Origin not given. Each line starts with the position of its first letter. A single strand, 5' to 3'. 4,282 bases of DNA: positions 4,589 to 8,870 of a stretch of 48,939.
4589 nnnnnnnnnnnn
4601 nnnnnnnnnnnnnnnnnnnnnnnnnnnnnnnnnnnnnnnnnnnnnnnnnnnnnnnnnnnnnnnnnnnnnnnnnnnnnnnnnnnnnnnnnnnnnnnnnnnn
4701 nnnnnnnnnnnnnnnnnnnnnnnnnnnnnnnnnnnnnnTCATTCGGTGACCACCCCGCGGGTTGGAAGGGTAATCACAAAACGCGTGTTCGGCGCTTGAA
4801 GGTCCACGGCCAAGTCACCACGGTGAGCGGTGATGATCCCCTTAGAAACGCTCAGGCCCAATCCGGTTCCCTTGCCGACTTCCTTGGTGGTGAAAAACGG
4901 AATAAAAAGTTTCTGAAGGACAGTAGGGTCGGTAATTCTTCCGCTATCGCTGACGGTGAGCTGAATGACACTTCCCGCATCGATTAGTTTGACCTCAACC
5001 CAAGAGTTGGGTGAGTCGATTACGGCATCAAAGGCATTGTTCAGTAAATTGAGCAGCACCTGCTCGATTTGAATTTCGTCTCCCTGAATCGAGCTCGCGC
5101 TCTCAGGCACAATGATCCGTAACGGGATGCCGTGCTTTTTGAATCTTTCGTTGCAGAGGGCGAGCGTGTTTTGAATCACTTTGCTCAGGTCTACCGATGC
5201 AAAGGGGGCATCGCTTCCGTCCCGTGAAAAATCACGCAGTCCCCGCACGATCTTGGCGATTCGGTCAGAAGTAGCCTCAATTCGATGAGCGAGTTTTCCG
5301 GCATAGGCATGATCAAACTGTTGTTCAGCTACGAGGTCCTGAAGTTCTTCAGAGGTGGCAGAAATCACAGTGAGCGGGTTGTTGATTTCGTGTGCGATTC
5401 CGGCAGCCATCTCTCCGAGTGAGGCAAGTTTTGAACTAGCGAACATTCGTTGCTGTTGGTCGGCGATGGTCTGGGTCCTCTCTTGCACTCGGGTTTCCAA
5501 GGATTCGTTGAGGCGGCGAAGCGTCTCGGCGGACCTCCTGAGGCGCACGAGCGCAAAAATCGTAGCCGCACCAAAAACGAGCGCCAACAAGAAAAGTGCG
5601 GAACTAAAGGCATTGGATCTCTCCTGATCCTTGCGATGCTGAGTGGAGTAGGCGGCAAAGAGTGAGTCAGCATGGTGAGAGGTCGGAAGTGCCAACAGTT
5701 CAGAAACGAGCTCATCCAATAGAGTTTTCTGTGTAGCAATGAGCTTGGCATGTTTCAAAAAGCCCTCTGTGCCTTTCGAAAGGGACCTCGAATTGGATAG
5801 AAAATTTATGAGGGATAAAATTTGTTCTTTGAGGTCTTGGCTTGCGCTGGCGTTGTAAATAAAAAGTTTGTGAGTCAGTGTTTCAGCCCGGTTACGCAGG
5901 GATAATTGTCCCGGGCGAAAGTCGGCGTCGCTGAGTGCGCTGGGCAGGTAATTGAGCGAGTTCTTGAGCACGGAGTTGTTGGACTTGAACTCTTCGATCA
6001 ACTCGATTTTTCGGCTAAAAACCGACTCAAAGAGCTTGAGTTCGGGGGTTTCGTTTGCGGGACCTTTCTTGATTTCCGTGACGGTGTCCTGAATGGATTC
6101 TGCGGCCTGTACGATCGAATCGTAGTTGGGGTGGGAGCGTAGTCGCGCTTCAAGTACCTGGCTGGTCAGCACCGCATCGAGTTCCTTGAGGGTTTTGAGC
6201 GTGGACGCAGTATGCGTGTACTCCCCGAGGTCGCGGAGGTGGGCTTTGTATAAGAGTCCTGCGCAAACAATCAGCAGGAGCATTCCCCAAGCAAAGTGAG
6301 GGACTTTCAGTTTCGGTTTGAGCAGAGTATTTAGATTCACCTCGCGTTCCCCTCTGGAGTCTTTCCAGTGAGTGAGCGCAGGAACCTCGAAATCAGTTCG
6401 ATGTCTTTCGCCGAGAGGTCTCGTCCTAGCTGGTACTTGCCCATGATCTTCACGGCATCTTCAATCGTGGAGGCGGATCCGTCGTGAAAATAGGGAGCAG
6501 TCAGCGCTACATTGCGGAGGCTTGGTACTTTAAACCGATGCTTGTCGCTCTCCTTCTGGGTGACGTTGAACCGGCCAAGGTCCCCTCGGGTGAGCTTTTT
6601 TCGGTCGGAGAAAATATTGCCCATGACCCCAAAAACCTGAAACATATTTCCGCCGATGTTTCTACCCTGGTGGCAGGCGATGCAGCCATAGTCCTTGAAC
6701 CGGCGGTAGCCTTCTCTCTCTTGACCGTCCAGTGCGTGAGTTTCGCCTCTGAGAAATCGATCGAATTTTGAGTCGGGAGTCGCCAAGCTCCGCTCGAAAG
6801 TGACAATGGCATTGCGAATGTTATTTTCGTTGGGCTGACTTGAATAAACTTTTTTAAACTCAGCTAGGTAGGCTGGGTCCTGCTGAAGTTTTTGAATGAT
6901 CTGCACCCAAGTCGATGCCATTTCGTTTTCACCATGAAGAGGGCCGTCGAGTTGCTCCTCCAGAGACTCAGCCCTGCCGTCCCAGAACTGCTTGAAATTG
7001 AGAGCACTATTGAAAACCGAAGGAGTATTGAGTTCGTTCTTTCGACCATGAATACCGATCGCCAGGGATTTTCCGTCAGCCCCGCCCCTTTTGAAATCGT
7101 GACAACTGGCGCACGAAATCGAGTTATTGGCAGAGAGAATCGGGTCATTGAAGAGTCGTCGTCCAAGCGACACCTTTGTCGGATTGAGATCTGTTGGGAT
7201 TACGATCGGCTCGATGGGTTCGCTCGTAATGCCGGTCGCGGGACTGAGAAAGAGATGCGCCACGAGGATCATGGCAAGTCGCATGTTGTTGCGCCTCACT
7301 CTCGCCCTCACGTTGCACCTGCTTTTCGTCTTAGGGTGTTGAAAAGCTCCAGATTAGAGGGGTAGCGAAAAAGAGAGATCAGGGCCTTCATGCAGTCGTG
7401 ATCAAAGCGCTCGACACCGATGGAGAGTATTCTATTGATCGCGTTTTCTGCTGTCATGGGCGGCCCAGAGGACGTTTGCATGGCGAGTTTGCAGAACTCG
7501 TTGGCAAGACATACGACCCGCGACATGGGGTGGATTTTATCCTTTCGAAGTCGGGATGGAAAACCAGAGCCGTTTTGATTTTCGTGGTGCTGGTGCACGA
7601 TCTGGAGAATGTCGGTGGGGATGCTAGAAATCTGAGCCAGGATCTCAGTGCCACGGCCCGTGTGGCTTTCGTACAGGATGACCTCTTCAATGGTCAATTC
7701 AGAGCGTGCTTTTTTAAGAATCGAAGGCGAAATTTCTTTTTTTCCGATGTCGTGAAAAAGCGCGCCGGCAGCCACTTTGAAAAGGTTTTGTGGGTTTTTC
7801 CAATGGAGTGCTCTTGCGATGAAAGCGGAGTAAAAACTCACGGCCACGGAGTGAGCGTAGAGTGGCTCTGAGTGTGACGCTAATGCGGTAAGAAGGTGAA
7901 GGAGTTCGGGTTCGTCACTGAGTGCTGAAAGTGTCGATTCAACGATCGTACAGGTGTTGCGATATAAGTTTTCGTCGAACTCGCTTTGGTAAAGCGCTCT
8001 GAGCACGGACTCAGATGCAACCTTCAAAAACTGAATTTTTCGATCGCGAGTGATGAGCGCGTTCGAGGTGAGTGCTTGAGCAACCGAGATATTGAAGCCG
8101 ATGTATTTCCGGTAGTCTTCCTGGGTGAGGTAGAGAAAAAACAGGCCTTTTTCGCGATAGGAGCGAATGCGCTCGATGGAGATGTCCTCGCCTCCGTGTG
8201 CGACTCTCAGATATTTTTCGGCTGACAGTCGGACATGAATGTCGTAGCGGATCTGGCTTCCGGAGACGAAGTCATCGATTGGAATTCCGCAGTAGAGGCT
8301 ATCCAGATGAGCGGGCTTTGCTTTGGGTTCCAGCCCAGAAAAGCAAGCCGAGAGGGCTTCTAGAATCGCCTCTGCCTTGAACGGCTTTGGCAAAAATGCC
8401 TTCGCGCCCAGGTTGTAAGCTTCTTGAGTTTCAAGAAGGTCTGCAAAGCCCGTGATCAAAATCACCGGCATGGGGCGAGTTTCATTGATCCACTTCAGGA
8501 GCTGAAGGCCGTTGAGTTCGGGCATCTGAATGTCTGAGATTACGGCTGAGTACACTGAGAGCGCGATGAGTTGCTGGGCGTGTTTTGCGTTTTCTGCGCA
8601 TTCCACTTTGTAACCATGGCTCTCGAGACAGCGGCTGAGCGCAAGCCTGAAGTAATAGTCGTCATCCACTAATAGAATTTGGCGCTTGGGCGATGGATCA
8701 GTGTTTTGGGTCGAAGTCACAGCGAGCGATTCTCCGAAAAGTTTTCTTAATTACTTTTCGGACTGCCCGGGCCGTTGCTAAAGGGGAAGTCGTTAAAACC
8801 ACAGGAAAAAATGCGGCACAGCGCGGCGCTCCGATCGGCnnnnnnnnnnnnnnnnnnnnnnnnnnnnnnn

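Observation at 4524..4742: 72-aa stand-alone DHp-like protein wedged between a kinase and a receiver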

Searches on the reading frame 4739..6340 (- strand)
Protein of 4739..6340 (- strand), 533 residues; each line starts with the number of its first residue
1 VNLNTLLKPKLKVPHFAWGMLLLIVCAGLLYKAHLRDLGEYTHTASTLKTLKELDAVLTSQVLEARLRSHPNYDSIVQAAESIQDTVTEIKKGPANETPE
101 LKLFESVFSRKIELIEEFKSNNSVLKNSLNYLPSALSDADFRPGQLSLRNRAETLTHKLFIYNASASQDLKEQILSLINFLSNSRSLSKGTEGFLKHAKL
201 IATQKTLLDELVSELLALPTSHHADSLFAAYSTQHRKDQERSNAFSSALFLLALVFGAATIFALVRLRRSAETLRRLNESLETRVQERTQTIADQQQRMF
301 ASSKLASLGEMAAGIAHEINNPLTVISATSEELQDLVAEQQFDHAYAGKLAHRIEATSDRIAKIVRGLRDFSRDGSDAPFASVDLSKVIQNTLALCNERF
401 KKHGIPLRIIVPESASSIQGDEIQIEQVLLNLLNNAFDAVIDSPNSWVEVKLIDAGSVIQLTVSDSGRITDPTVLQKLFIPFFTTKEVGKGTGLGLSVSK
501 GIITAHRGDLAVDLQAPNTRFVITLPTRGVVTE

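Call 3: search_protein_families(library=pfam, proteins=[window:4739-6340:-], max_evalue=1)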
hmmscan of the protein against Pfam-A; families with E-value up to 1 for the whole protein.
window:4739-6340:- (533 aa): 8 families
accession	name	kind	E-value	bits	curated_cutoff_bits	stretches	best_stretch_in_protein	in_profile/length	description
PF19443.4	DAHL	-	1.5e-38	133.2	38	1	37-245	2-220/221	DAHL domain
PF02518.31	HATPase_c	-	7.9e-19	68.6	26.4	1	420-527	1-109/111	Histidine kinase-, DNA gyrase B-, and HSP90-like ATPase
PF00512.31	HisKA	-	3.8e-12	46.5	26.9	1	308-374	2-63/66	His Kinase A (phospho-acceptor) domain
PF14501.12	HATPase_c_5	-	0.00012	22.4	22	1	424-522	5-96/102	GHKL domain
PF04977.20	DivIC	-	0.0055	16.9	28.9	1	248-295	3-50/80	Septum formation initiator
PF03477.21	ATP-cone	-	0.11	13.5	25.8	1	307-359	34-85/88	ATP cone domain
PF23005.1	DUF7032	-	0.14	12.4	27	0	102-141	5-44/115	Domain of unknown function (DUF7032)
PF06103.16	DUF948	-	0.66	10.6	37.2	1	248-305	2-58/89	Bacterial protein of unknown function (DUF948)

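Call 4: search_protein_families(library=ncbifam, proteins=[window:4739-6340:-], max_evalue=1)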
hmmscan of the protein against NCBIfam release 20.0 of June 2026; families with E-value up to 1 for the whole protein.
window:4739-6340:- (533 aa): 79 families (the best 25 are shown)
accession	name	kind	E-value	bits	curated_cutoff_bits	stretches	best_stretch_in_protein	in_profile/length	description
NF010411.0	PRK13837.1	equivalog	1.7e-56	191.7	647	2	293-528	435-676/828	two-component system VirA-like sensor kinase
NF008468.0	PRK11360.1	equivalog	2e-45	155.3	646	1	294-528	382-609/616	two-component system sensor histidine kinase AtoS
NF007688.0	PRK10364.1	equivalog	1.9e-40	139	479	1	237-528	189-452/460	two-component system sensor histidine kinase ZraS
NF047466.1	hybrid_RR_LvrB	exception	1.3e-38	133.1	500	1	274-527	120-376/377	hybrid histidine kinase/response regulator LvrB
NF052574.1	HisKinEspCMyxo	equivalog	1.7e-37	129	1200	1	295-526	404-636/785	serine histidine kinase EspC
NF047794.1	HisKinPtgB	equivalog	1.6e-36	125.8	1000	1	267-512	398-639/656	two-component system sensor histidine kinase PgtB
NF038348.1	T2SS_HK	subfamily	1.5e-35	122.7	450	2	359-528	409-574/574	histidine kinase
NF041777.1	sens_FixL_Rhizob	equivalog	1.7e-34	119.3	850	1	287-527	241-481/485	sensor protein FixL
NF052573.1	HisKinEspAMyxo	equivalog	1.8e-32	112.3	1400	1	294-516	370-599/755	serine histidine kinase EspA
NF047497.1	HK_LIC_12097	equivalog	7e-31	107.3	500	1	288-527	127-366/367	LIC_12097 family sensor histidine kinase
NF046020.1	HisKinCckABruc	equivalog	3e-30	104.8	1000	1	296-526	468-706/868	cell cycle histidine kinase CckA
NF040750.1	tetrathio_HK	equivalog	1.9e-25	89.4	750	1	247-514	288-540/555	tetrathionate respiration histidine kinase TtrS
NF010076.0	PRK13557.1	subfamily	1.1e-24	86.8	631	1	299-508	154-374/540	histidine kinase famiy protein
NF046026.1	HisKinCckACaul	equivalog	1.6e-24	86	1000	1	297-528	291-533/678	cell cycle histidine kinase CckA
NF008312.0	PRK11100.1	equivalog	1.1e-23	83.9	356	1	241-516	187-462/477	two-component system sensor histidine kinase CreC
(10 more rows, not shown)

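Call 9: find_homologous_proteins(query=window:4739-6340:-, max_evalue=1e-20)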
Query window:4739-6340:- (533 aa): 6557 proteins with E <= 1e-20 among 8000 candidates; the best 120 are listed.
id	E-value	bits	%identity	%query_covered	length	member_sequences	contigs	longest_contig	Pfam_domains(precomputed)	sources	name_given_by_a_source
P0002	0.0e+0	1143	100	100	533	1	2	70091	PF19443.5,PF02518.32,PF00512.32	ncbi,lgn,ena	-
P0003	1.6e-83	299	36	95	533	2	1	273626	PF19443.5,PF02518.32,PF00512.32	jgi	jgi:signal transduction histidine kinase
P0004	2.6e-82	295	36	95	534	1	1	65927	PF19443.5,PF02518.32,PF00512.32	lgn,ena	-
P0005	4.1e-82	295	36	95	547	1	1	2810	PF19443.5,PF02518.32,PF00512.32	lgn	-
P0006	2.9e-81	292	35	93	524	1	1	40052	PF19443.5,PF02518.32,PF00512.32,PF14501.13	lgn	-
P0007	9.2e-81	290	35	95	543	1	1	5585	PF19443.5,PF02518.32,PF00512.32,PF14501.13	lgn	-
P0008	3.5e-79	285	36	88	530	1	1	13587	PF19443.5,PF02518.32,PF00512.32,PF14501.13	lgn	-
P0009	4.7e-78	281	38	89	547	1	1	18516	PF19443.5,PF02518.32,PF00512.32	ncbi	ncbi:MAG: DAHL domain-containing protein [Bdellovibrionota bacterium]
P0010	3.8e-77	278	34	90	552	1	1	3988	PF19443.5,PF02518.32,PF00512.32,PF13589.13,PF14501.13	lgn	-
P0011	4.3e-77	278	34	91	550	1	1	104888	PF19443.5,PF02518.32,PF00512.32,PF14501.13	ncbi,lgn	-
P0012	2.2e-76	276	35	91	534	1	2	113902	PF19443.5,PF02518.32,PF00512.32,PF14501.13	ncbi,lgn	ncbi:MAG: DAHL domain-containing protein [Bdellovibrionales bacterium]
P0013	3.3e-76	275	36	89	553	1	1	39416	PF19443.5,PF02518.32,PF00512.32,PF14501.13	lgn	-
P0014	8.3e-76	274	34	96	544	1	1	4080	PF19443.5,PF02518.32,PF00512.32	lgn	-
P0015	4.2e-75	271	34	95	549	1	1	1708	PF19443.5,PF02518.32,PF00512.32,PF14501.13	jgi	-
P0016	4.2e-74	268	34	95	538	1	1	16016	PF19443.5,PF02518.32,PF00512.32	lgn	-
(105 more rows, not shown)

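Call 12: find_related_loci(query=A1, collection=genome_contigs, flank=4000)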
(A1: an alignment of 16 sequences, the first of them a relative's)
Query A1 (533 aa) in genome_contigs; peptide patterns used: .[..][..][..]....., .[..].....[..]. (x = any residue, [..] = any of these).
600 stretches matched a pattern (row limit reached: there are more); 596 encode a relative of the query (tblastn E <= 1e-3); the best 80 are kept; 80 distinct loci.
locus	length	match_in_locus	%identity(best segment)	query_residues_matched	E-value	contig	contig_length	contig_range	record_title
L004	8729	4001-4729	45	283-526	3e-65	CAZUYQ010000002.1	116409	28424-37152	MAG TPA_asm: uncultured Polynucleobacter sp. isolate SRP285395_co2_426 genome assembly, contig: NODE_175_length_116409_c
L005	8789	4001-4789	42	264-526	2e-62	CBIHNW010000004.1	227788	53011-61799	MAG TPA_asm: uncultured Bdellovibrio sp. isolate SRR18156208_concoct_28 genome assembly, contig: ERZ27336868.64, whole g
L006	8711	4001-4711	46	290-528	1e-60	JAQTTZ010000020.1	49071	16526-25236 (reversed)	MAG: Bacteriovorax sp. isolate STB_52 NODE_1445_length_49071_cov_4.411777_Sandtown_B, whole genome shotgun sequence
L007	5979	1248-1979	42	283-526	7e-57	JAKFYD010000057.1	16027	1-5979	MAG: Bdellovibrionaceae bacterium isolate ND5_Bin_38_1 ND5_0002858, whole genome shotgun sequence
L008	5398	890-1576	45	295-529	3e-54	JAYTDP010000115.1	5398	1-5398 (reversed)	MAG: Bdellovibrionales bacterium isolate GFS_1750 GFS_1750_114, whole genome shotgun sequence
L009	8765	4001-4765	41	279-531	1e-53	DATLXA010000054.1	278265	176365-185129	MAG TPA_asm: Bacteriovoracaceae bacterium isolate SMAG_U13234 k141_194607, whole genome shotgun sequence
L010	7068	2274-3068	38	259-526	5e-52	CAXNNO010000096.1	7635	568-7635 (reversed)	MAG: Bacteriovoracales bacterium isolate MiE-16apr19-404 genome assembly, contig: MiE-16apr19-C22201, whole genome shotg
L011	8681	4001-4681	42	302-526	7e-51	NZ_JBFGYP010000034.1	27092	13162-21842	MAG: Halobacteriovorax sp. isolate Mix_sand06.2021.04.G.18 k141_1421335_length_27092_cov_37.9144, whole genome shotgun s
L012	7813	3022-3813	40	267-526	1e-50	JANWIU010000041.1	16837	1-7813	MAG: Pseudobdellovibrio sp. isolate CRAIB_MAG49 c_000000028027, whole genome shotgun sequence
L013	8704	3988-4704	38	286-526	6e-48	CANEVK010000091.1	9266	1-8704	MAG: Bacteriovoracaceae bacterium isolate CE-Jul18-149 genome assembly, contig: CE-Jul18-C8057, whole genome shotgun seq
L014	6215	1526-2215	43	296-526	7e-48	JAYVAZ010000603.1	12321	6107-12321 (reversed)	MAG: Pseudobdellovibrionaceae bacterium isolate GL27_UP_concoct_35_sub GL27_UP_concoct_35_sub_602, whole genome shotgun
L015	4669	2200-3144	36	225-527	1e-46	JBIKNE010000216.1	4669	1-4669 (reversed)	MAG: Bacteriovoracaceae bacterium isolate ME2014-09-21_3300035681_group5_bin83 Rohwer_bin1122_scaffold_23590_c1, whole g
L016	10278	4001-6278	39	281-529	2e-46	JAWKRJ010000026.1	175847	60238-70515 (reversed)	MAG: Polyangiaceae bacterium isolate BC1.186 BC1.186.fa-26, whole genome shotgun sequence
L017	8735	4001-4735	37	282-526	2e-48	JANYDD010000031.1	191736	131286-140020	MAG: Bdellovibrio sp. isolate 336R_metabinner_40 336R_k141_2086172, whole genome shotgun sequence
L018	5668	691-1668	33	205-526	9e-45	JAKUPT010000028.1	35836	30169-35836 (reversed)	MAG: Bdellovibrionales bacterium isolate ALOHA_A2.5_10 A2.5-Bdellovibrionales-1_28, whole genome shotgun sequence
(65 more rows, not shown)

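Call 14: find_encoding_contigs(protein=P0003, flank=5000, max_places=2)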
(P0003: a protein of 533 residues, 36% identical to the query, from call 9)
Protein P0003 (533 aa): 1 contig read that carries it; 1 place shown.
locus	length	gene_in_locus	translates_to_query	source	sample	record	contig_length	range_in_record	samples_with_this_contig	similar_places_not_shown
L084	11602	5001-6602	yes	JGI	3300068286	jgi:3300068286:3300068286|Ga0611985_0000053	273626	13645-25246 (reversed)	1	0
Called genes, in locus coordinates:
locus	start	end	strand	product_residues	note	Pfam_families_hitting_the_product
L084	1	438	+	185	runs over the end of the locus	-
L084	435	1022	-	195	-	PF12804:NTP_transf_3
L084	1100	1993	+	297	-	PF10994:DUF2817 (weak), PF24827:AstE_AspA_cat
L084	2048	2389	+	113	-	-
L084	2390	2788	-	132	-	PF00072:Response_reg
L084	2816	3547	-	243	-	PF00072:Response_reg, PF07238:PilZ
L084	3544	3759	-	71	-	-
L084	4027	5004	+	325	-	PF00034:Cytochrom_C (faint), PF03150:CCP_MauG, PF13442:Cytochrome_CBB3 (faint)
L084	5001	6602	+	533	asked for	PF19443:DAHL, PF00512:HisKA, PF02518:HATPase_c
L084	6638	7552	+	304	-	PF05175:MTS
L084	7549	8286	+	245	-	PF01479:S4 (faint), PF00849:PseudoU_synth_2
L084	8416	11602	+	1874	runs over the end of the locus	PF13884:Peptidase_S74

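Call 15: find_encoding_contigs(protein=P0004, flank=5000, max_places=2)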
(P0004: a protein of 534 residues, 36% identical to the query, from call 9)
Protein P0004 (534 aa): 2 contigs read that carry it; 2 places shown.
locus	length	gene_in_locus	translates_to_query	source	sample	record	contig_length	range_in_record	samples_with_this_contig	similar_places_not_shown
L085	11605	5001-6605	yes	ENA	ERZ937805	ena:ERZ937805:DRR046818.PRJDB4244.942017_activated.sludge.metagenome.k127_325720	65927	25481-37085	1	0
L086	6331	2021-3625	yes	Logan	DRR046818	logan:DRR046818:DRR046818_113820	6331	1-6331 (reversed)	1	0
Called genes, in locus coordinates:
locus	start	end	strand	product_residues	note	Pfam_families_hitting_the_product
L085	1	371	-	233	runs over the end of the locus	-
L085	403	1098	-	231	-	-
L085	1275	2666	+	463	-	PF00512:HisKA, PF02518:HATPase_c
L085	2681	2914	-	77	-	-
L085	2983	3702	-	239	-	PF00072:Response_reg, PF07238:PilZ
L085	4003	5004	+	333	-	PF03150:CCP_MauG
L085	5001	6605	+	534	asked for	PF19443:DAHL, PF00512:HisKA, PF02518:HATPase_c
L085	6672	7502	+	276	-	PF00248:Aldo_ket_red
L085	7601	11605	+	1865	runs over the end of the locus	PF13205:Big_5 (faint), PF11974:bMG3, PF01835:MG2, PF07703:A2M_BRD, PF00207:A2M, PF17973:bMG10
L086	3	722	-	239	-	PF00072:Response_reg, PF07238:PilZ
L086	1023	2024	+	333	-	PF03150:CCP_MauG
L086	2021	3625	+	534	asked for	PF19443:DAHL, PF00512:HisKA, PF02518:HATPase_c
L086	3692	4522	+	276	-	PF00248:Aldo_ket_red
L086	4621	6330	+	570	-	?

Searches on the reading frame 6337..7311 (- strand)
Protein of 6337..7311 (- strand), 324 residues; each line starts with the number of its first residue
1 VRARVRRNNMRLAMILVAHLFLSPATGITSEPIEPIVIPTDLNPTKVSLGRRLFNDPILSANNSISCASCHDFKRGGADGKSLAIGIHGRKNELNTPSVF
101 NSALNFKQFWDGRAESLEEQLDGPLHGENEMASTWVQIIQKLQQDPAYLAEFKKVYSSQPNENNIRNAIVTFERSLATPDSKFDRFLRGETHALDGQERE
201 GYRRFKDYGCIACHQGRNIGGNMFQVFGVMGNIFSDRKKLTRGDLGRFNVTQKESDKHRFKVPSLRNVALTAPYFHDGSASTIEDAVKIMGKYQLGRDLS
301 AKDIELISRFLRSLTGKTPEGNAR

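Call 3: search_protein_families(library=pfam, proteins=[window:6337-7311:-], max_evalue=1)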
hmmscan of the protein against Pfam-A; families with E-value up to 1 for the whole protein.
window:6337-7311:- (324 aa): 10 families
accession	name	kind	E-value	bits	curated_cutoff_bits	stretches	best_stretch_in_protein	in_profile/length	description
PF03150.19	CCP_MauG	-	2.7e-57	194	25.6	2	45-191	2-148/149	Di-haem cytochrome c peroxidase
PF00034.26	Cytochrom_C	-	1.7e-05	26.5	21.3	1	200-314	3-89/90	Cytochrome c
PF13442.11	Cytochrome_CBB3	-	6.1e-05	23.7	27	2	66-96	13-34/68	Cytochrome C oxidase, cbb3-type, subunit III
PF21419.2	RoxA-like_Cyt-c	-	0.0034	17.3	26.7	1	263-285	5-27/39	RoxA-like, cytochrome c-like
PF14522.11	Cytochrome_C7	-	0.039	14.2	24.8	0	64-74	41-51/67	Cytochrome c7 and related cytochrome c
PF07627.16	PSCyt3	-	0.076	13.8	27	0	197-233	57-94/98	Protein of unknown function (DUF1588)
PF09086.16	DUF1924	-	0.098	13.5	22.5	1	45-72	6-34/96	Domain of unknown function (DUF1924)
PF01846.25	FF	-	0.098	13.2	22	1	133-150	19-36/50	FF domain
PF12895.13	ANAPC3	-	0.15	12.8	27.2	1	162-208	2-49/82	Anaphase-promoting complex, cyclosome, subunit 3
PF09699.15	Paired_CXXCH_1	-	0.22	11.7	20.6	0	60-74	25-39/41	Doubled CXXCH motif (Paired_CXXCH_1)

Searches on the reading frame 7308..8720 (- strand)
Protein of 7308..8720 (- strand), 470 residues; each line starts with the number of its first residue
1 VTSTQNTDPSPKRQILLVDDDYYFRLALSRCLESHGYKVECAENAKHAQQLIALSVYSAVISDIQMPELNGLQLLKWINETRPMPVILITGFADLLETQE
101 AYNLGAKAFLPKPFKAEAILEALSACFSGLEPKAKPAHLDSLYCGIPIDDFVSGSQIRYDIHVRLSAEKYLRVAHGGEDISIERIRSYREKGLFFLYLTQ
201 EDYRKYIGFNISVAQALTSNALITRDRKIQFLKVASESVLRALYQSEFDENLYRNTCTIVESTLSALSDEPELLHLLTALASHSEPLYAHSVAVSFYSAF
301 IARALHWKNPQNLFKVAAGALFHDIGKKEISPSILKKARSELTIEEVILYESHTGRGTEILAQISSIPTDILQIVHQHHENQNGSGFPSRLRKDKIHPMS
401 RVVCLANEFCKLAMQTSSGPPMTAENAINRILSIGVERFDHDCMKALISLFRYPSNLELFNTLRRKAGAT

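Call 3: search_protein_families(library=pfam, proteins=[window:7308-8720:-], max_evalue=1)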
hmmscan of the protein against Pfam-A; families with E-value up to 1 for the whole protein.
window:7308-8720:- (470 aa): 6 families
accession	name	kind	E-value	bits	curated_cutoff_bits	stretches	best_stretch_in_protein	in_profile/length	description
PF00072.30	Response_reg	-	4e-25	88.6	30.2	1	15-123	1-110/111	Response regulator receiver domain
PF13487.12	HD_5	-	5.6e-24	85.2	27.2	1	279-440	6-167/170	HD domain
PF01966.28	HD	-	1.2e-11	45.3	22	1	288-407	2-111/116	HD domain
PF08668.18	HDOD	-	0.0077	16.2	22.9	1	283-379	91-194/196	HDOD domain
PF06490.17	FleQ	-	0.049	14.4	22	1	14-126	1-106/108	Flagellar regulatory protein FleQ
PF15421.11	Polysacc_deac_3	-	0.2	10.5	28.5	1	292-365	133-204/439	Putative polysaccharide deacetylase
